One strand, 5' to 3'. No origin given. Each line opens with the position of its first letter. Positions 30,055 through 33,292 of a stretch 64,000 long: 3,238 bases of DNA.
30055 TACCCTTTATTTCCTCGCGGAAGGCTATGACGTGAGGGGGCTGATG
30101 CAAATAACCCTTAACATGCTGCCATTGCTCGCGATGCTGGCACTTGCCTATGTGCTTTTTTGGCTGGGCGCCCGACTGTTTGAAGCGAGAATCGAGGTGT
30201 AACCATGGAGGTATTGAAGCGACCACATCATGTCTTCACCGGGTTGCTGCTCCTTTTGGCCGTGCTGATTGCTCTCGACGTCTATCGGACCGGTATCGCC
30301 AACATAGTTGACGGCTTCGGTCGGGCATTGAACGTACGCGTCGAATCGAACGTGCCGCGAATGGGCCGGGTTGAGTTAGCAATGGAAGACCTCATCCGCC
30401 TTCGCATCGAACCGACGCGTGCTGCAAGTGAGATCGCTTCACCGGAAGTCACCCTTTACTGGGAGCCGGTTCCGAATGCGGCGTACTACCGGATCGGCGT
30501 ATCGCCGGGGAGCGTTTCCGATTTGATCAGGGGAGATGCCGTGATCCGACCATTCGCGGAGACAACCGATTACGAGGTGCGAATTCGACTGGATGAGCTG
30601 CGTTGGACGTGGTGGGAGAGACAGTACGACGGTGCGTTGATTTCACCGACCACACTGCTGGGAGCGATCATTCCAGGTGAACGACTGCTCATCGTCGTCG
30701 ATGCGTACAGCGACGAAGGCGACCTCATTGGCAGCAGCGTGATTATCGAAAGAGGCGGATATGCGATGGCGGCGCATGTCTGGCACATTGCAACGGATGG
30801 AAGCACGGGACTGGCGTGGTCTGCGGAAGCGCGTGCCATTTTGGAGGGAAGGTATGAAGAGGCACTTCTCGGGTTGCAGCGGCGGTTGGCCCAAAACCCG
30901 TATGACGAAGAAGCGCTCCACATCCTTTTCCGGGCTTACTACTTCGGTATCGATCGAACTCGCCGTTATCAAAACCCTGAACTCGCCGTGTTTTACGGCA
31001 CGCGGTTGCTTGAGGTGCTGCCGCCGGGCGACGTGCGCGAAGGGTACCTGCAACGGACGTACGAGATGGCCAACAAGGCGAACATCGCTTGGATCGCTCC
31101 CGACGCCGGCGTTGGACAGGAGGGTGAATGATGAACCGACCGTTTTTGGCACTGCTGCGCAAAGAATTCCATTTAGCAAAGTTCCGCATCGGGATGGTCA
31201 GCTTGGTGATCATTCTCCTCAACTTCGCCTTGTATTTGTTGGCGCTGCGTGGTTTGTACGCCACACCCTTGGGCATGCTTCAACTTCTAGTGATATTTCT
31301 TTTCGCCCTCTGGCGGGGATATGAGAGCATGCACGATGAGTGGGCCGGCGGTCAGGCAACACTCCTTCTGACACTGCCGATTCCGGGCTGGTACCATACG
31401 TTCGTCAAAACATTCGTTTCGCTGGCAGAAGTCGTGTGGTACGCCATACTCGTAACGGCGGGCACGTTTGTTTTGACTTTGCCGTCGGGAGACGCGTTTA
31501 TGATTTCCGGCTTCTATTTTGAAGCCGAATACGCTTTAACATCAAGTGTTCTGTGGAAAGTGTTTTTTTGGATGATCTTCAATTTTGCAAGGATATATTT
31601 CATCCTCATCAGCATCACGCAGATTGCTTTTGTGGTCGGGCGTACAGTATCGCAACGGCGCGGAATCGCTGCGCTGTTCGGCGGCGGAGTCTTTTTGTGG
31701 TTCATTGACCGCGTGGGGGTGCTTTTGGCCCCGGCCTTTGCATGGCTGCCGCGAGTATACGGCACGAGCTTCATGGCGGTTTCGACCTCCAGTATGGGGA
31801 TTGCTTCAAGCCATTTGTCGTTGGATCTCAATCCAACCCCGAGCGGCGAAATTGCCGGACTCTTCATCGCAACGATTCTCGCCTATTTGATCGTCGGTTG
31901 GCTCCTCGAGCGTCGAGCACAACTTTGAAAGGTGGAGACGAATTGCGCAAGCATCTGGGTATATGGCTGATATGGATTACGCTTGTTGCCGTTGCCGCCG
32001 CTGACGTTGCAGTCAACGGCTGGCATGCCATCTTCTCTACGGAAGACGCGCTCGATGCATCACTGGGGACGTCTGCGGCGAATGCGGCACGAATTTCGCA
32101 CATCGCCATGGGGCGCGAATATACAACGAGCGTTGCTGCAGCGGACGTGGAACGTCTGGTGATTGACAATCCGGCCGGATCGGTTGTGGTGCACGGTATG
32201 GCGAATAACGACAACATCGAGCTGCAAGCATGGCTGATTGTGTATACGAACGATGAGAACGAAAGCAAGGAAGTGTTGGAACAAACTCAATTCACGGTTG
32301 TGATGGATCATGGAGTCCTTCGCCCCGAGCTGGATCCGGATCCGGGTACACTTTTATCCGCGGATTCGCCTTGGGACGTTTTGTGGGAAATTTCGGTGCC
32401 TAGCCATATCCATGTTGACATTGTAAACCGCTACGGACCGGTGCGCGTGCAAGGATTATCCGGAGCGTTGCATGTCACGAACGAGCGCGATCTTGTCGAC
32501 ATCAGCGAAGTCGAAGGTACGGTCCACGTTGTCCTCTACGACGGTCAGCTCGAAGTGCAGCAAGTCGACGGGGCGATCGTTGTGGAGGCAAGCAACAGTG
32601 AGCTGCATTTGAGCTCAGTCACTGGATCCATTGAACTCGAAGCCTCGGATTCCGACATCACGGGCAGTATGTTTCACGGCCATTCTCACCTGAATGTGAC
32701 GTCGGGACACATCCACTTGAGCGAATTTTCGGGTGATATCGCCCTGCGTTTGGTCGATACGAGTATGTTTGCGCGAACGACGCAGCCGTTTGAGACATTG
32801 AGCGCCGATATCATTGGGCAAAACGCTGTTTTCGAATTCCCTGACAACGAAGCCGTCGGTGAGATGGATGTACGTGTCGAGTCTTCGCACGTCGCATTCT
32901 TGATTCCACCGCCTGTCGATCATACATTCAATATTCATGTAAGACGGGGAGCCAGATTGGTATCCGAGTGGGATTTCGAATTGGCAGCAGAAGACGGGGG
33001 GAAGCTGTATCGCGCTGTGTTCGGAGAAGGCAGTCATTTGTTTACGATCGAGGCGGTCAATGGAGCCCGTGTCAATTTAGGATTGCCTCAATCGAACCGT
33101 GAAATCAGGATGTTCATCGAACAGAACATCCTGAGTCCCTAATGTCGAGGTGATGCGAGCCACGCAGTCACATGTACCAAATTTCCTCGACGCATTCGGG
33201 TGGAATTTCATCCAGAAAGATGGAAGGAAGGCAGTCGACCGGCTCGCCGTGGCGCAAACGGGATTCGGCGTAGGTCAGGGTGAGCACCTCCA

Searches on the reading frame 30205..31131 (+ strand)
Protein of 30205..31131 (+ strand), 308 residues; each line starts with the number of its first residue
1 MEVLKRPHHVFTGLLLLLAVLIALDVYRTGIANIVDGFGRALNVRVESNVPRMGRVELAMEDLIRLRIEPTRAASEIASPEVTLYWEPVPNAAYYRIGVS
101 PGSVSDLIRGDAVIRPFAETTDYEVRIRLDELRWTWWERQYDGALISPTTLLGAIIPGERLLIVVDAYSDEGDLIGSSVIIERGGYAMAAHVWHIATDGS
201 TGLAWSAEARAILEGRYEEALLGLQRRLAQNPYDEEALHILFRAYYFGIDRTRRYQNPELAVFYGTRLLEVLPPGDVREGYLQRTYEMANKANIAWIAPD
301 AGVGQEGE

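Call 6: search_protein_families(library=pfam, proteins=[window:30205-31131:+], max_evalue=0.01)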
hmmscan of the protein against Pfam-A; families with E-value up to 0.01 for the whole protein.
window:30205-31131:+ (308 aa): 0 families

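Call 7: search_protein_families(library=ncbifam, proteins=[window:30205-31131:+], max_evalue=0.01)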
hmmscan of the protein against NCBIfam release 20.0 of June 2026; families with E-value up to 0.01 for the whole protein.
window:30205-31131:+ (308 aa): 0 families

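Call 56: search_protein_families(library=pfam, proteins=[window:30205-31131:+], max_evalue=5)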
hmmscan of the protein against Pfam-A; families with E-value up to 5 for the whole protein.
window:30205-31131:+ (308 aa): 3 families
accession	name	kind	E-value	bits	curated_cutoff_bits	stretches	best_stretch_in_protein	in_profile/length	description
PF03704.23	BTAD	-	0.01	16.6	22.1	1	205-246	67-107/146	Bacterial transcriptional activator domain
PF13428.12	TPR_14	-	0.085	14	23.5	1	213-241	13-41/44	Tetratricopeptide repeat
PF01308.23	Chlam_OMP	-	0.34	10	20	1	196-260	190-251/397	Chlamydia major outer membrane protein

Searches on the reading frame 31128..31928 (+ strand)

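Call 6: search_protein_families(library=pfam, proteins=[window:31128-31928:+], max_evalue=0.01)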
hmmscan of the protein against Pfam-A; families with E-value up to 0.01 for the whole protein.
window:31128-31928:+ (266 aa): 0 families

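Call 7: search_protein_families(library=ncbifam, proteins=[window:31128-31928:+], max_evalue=0.01)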
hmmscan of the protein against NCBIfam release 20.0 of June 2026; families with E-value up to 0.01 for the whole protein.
window:31128-31928:+ (266 aa): 0 families

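Call 56: search_protein_families(library=pfam, proteins=[window:31128-31928:+], max_evalue=5)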
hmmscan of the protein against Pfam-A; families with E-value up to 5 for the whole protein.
window:31128-31928:+ (266 aa): 1 family
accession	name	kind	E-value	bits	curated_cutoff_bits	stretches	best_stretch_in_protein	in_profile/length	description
PF20485.3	DUF6724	-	0.055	13.7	27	0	242-264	17-39/64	Family of unknown function (DUF6724)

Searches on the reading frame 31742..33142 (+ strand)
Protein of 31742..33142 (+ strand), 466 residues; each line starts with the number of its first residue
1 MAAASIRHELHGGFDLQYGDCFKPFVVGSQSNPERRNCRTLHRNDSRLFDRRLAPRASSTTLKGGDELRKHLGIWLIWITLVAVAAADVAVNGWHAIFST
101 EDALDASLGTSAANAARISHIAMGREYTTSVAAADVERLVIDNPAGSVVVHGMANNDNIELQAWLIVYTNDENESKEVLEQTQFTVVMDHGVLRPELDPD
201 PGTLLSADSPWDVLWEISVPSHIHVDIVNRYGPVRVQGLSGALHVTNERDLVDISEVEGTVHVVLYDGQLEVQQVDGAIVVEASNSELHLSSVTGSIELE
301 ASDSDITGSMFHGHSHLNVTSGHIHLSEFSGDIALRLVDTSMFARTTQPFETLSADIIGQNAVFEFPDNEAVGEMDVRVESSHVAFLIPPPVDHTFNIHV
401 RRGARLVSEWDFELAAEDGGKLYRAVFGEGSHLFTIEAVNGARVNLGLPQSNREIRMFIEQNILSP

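Call 6: search_protein_families(library=pfam, proteins=[window:31742-33142:+], max_evalue=0.01)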
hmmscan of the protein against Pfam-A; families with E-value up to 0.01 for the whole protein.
window:31742-33142:+ (466 aa): 0 families

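Call 7: search_protein_families(library=ncbifam, proteins=[window:31742-33142:+], max_evalue=0.01)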
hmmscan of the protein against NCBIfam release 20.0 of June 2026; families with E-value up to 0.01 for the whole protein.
window:31742-33142:+ (466 aa): 1 family
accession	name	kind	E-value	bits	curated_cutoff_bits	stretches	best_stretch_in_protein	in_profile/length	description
NF049997.1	LiaG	equivalog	0.00091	18.5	285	0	286-356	159-221/286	LiaG family protein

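Call 56: search_protein_families(library=pfam, proteins=[window:31928-33142:+], max_evalue=5)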
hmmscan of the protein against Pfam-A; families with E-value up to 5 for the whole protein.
window:31928-33142:+ (404 aa): 2 families
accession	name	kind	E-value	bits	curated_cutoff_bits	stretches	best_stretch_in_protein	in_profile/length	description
PF13349.12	DUF4097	-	0.047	13.5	22.9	1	205-265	126-190/247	Toastrack DUF4097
PF17475.7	Binary_toxB_2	-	0.086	13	25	1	216-262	29-75/218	Clostridial binary toxin B/anthrax toxin PA domain 2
